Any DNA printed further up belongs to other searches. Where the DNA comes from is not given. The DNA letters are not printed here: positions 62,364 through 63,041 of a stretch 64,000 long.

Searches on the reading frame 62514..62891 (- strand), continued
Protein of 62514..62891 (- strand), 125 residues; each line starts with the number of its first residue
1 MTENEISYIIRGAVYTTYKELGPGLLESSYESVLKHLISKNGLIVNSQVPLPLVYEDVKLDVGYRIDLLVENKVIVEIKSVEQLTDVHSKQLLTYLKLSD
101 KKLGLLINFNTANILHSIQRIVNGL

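Call 64: find_encoding_contigs(protein=P0042, flank=1500, max_places=4)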
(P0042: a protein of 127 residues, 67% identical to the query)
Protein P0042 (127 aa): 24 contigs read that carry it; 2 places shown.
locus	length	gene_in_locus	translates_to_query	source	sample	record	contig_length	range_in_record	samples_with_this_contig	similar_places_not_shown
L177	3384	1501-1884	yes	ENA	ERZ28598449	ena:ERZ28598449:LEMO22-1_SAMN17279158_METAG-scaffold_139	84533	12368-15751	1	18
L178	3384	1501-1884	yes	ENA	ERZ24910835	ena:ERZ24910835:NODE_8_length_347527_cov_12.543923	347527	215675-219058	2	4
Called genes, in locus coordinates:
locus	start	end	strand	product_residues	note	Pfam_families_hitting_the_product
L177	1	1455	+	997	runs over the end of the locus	PF07719:TPR_2 (faint), PF12895:ANAPC3 (faint), PF13174:TPR_6 (faint), PF13371:TPR_9 (faint), PF13424:TPR_12 (faint), PF13428:TPR_14 (faint), PF13525:YfiO (faint), PF00515:TPR_1 (weak), +6 more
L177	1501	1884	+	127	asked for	PF13366:PDDEXK_3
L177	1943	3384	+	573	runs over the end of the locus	-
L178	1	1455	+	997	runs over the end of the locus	PF07719:TPR_2 (faint), PF12895:ANAPC3 (faint), PF13174:TPR_6 (faint), PF13371:TPR_9 (faint), PF13424:TPR_12 (faint), PF13428:TPR_14 (faint), PF13525:YfiO (faint), PF00515:TPR_1 (weak), +5 more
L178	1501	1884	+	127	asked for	PF13366:PDDEXK_3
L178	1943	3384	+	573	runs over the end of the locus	-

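Call 73: get_annotated_region(hit=H1, flank=500)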
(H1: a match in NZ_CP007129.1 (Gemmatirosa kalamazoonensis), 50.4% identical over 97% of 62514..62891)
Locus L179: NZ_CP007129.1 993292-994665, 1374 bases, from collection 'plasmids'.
description: Gemmatirosa kalamazoonensis strain KBS708 plasmid 1, complete sequence
organism: Gemmatirosa kalamazoonensis (NCBI taxid 861299)
taxonomy: Bacteria; Gemmatimonadota; Gemmatimonadia; Gemmatimonadales; Gemmatimonadaceae; Gemmatirosa; Gemmatirosa kalamazoonensis
host: -; source: -; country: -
typing (MOB-suite, as given by PLSDB): non-mobilizable
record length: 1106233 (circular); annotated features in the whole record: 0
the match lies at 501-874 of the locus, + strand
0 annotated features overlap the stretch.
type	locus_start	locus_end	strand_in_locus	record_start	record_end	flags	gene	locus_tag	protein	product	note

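Call 74: get_annotated_region(hit=H5, flank=500)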
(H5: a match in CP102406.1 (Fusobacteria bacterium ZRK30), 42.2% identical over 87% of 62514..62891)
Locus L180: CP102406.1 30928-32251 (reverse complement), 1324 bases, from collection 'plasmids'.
description: Fusobacteria bacterium ZRK30 plasmid pZRK30-1, complete sequence
organism: Fusobacteria bacterium ZRK30 (NCBI taxid 2970471)
taxonomy: Bacteria; Fusobacteriota; ; ; ; ; Fusobacteria bacterium ZRK30
host: -; source: pure culture,cold seep; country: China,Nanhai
typing (MOB-suite, as given by PLSDB): non-mobilizable
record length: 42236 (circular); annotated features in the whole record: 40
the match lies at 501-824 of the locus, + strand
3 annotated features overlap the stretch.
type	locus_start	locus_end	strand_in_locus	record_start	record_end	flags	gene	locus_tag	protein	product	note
CDS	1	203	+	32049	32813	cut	-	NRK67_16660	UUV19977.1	ATP-binding protein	-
CDS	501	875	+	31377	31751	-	-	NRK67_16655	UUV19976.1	GxxExxY protein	-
CDS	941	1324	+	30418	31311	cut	-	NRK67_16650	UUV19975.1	metal-dependent hydrolase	-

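Call 75: get_annotated_region(hit=H7, flank=500)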
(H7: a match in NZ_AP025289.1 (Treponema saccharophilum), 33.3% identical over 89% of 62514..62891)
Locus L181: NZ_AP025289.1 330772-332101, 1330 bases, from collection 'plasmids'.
description: Treponema saccharophilum strain JCM 32279 plasmid pTS1, complete sequence
organism: Treponema saccharophilum (NCBI taxid 165)
taxonomy: Bacteria; Spirochaetota; Spirochaetia; Spirochaetales; Treponemataceae; Treponema; Treponema saccharophilum
host: -; source: -; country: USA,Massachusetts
typing (MOB-suite, as given by PLSDB): non-mobilizable
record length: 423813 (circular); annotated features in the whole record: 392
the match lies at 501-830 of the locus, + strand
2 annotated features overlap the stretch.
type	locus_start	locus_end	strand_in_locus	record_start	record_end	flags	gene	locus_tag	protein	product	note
CDS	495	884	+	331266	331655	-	-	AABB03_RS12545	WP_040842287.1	GxxExxY protein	-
CDS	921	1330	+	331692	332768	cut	-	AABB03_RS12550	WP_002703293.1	Fic family protein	-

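Call 83: predict_structure(alignment_id=A3)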
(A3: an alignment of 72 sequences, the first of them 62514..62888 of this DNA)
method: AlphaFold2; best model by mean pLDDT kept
length: 124 residues; sequences in the alignment: 72
mean_pLDDT: 95.5   pTM: 0.89
mean pLDDT of the five models: 95.5, 95.2, 94.6, 93.9, 93.4
residues with pLDDT >= 90: 114; 70-90: 9; 50-70: 1; < 50: 0
segments of 3 or more residues with pLDDT < 50: none
pLDDT, mean of each block of 10 residues (from residue 1): 96 98 97 98 97 90 95 98 96 95 98 95 83
secondary structure, 60 per line:
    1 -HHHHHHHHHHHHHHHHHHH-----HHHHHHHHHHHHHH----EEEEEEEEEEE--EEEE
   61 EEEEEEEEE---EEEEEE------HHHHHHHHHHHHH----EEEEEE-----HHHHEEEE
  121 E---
elements in order: H2-20 H26-39 E44-54 E57-69 E73-78 H85-97 E102-107 H113-116 E117-121

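Call 86: fold_search(model_id=the predicted structure, library=pdb)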
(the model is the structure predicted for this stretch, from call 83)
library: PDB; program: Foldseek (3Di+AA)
matches with E <= 10: 559; with E <= 0.001: 0
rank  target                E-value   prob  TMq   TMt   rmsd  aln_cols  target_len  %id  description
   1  4ic1_B                1.2e-03  1.00  0.56  0.36   3.8       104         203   22  Crystal structure of SSO0001 (released 2013-01-16)
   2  4ic1_G                2.0e-03  1.00  0.57  0.38  11.9       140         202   21  Crystal structure of SSO0001 (released 2013-01-16)
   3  4ic1_D                8.6e-03  0.97  0.49  0.32  11.6       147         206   16  Crystal structure of SSO0001 (released 2013-01-16)
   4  4ic1_A                9.8e-03  1.00  0.56  0.37   3.7       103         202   20  Crystal structure of SSO0001 (released 2013-01-16)
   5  6m9k_B                1.3e-02  0.93  0.49  0.30  14.8       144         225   14  Crystal structure of lambda exonuclease in complex with the Red beta C-terminal domain (released 2019-01-02)
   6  7fiv_B                1.5e-02  0.82  0.44  0.10   7.3       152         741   13  Crystal structure of the complex formed by Wolbachia cytoplasmic incompatibility factors CidA and CidBND1-ND2 from wPi (released 2022-04-06)
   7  3syy                  1.7e-02  0.99  0.49  0.33   4.6       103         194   16  Crystal Structure of an alkaline exonuclease (LHK-Exo) from Laribacter hongkongensis (released 2012-02-15)
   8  3sz4                  1.7e-02  0.99  0.48  0.33   4.6       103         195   16  Crystal Structure of LHK-Exo in complex with dAMP (released 2012-02-15)
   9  2cv8_B                1.8e-02  0.44  0.30  0.23  12.1       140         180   12  Crystal structure of tRNA-intron endonuclease from Sulfolobus tokodaii (released 2005-12-01)
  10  2zyz_A                2.0e-02  0.75  0.34  0.42   7.7       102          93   10  Pyrobaculum aerophilum splicing endonuclease (released 2009-06-23)
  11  1avq_A                2.5e-02  0.85  0.46  0.28  15.4       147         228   13  TOROIDAL STRUCTURE OF LAMBDA EXONUCLEASE DETERMINED AT 2.4 ANGSTROMS (released 1998-03-18)
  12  6ppj_A                2.5e-02  0.80  0.42  0.08  10.0       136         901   17  Cryo-EM structure of AdnA(D934A)-AdnB(D1014A) in complex with AMPPNP (released 2019-11-20)
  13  3k93                  2.5e-02  0.69  0.41  0.26  15.6       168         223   11  Crystal structure of phage related exonuclease (YP_719632.1) from HAEMOPHILUS SOMNUS 129PT at 2.15 A resolution (released 2009-11-03)
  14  3sm4_B                2.8e-02  0.84  0.47  0.29  15.1       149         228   13  Crystal Structure of the K131A Mutant of Lambda Exonuclease in Complex with a 5'-Phosphorylated 14-mer/12-mer Duplex a (released 2011-07-20)
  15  2zyz_C                2.8e-02  0.75  0.37  0.45   7.7       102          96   11  Pyrobaculum aerophilum splicing endonuclease (released 2009-06-23)
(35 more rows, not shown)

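Call 87: find_homologous_proteins(query=L175:1942-3384:+, max_evalue=1e-30)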
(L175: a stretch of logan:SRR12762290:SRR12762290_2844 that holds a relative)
Query L175:1942-3384:+ (481 aa): 342 proteins with E <= 1e-30 among 7150 candidates; the best 120 are listed.
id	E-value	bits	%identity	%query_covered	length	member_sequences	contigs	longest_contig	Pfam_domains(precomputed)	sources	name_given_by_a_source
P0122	0.0e+0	1090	99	100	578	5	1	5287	-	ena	-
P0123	4.1e-215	733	67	100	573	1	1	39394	-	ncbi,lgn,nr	ncbi:MAG: hypothetical protein Q4G63_03700 [Bacteroidia bacterium]|nr:hypothetical protein [Bacteroi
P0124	5.8e-212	723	67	100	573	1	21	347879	-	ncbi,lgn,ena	-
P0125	4.5e-209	713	66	100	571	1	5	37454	-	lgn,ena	-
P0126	1.0e-208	712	67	100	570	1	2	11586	-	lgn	-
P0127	1.5e-208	712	66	100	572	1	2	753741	-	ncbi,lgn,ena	-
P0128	1.5e-208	712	66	100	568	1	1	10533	-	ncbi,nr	ncbi:MAG: hypothetical protein Q4G48_04155 [Bacteroidia bacterium]|nr:hypothetical protein [Bacteroi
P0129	2.0e-208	711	67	100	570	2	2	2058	-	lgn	-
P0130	1.2e-207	709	66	100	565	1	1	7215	-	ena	-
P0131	2.1e-205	701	66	100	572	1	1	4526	-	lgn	-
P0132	2.6e-205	701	66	100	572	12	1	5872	-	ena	-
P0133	4.3e-204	697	66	100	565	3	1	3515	-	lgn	-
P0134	2.0e-203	695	64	100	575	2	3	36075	-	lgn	-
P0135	1.3e-202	692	67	100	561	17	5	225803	-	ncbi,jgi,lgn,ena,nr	ncbi:MAG: hypothetical protein BGO33_05790 [Bacteroidia bacterium 43-41]|nr:MAG: hypothetical protei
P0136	1.3e-201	689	65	100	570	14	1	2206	-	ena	-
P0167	2.6e-177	609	58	100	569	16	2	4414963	-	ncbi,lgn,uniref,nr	ncbi:TonB dependent receptor [Proteiniphilum saccharofermentans]|uniref:TonB dependent receptor n=1 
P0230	9.0e-168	577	57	99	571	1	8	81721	-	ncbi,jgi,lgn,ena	ncbi:MAG: hypothetical protein WCR81_04955 [Fermentimonas sp.]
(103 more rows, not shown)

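Call 88: find_encoding_contigs(protein=P0167, flank=2500, max_places=1)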
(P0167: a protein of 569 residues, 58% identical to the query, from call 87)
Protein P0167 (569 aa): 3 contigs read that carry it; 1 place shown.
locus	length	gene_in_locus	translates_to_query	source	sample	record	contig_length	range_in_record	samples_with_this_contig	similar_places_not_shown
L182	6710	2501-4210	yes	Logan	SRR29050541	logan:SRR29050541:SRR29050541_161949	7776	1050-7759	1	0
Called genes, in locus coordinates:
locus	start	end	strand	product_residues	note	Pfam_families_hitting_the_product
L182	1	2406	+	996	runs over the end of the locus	PF00515:TPR_1 (faint), PF07719:TPR_2 (faint), PF13174:TPR_6 (faint), PF13371:TPR_9 (faint), PF13428:TPR_14 (faint), PF12895:ANAPC3 (weak), PF13424:TPR_12 (weak), PF13432:TPR_16 (weak), +12 more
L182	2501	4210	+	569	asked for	-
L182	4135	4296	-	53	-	-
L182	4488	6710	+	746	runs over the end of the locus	?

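Call 89: find_encoding_contigs(protein=P0135, flank=2500, max_places=1)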
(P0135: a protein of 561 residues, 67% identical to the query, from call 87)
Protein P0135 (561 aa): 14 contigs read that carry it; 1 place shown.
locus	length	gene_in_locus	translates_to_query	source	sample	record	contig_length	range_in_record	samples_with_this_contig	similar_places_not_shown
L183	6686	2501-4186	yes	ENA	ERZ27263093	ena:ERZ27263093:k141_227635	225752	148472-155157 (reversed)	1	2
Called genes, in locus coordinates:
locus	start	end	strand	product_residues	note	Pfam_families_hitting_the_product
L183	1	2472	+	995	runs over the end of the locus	PF07719:TPR_2 (faint), PF12895:ANAPC3 (faint), PF13174:TPR_6 (faint), PF13371:TPR_9 (faint), PF13525:YfiO (faint), PF13428:TPR_14 (faint), PF14559:TPR_19 (faint), PF13432:TPR_16 (weak), +4 more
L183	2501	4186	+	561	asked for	-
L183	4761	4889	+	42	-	-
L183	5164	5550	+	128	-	PF22124:Glyco_hydro_95_cat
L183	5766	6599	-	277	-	PF06831:H2TH (weak), PF06827:zf-FPG_IleRS (faint)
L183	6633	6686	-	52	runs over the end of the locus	-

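Call 90: find_encoding_contigs(protein=P0230, flank=2500, max_places=1)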
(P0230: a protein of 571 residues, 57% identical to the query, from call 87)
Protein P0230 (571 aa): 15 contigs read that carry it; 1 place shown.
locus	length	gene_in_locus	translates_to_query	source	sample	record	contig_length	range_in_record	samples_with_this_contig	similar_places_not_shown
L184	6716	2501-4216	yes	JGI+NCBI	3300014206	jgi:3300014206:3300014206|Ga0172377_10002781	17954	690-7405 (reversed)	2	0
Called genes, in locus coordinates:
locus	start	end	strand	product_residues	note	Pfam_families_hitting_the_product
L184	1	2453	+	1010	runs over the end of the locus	PF07719:TPR_2 (faint), PF13174:TPR_6 (faint), PF13428:TPR_14 (faint), PF09976:TPR_21 (faint), PF13525:YfiO (faint), PF23914:TPR_CcmH_CycH (faint), PF12895:ANAPC3 (weak), PF14559:TPR_19 (weak), +11 more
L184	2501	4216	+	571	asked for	-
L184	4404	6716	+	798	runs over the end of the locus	PF00912:Transgly, PF28500:PBP_middle, PF00905:Transpeptidase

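Call 100: search_dna_similar(query=window:62514-62891:-, collection=phages, mode=protein, max_rows=20, max_evalue=0.000001)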
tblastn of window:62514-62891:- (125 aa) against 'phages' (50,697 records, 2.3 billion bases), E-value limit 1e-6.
No match.
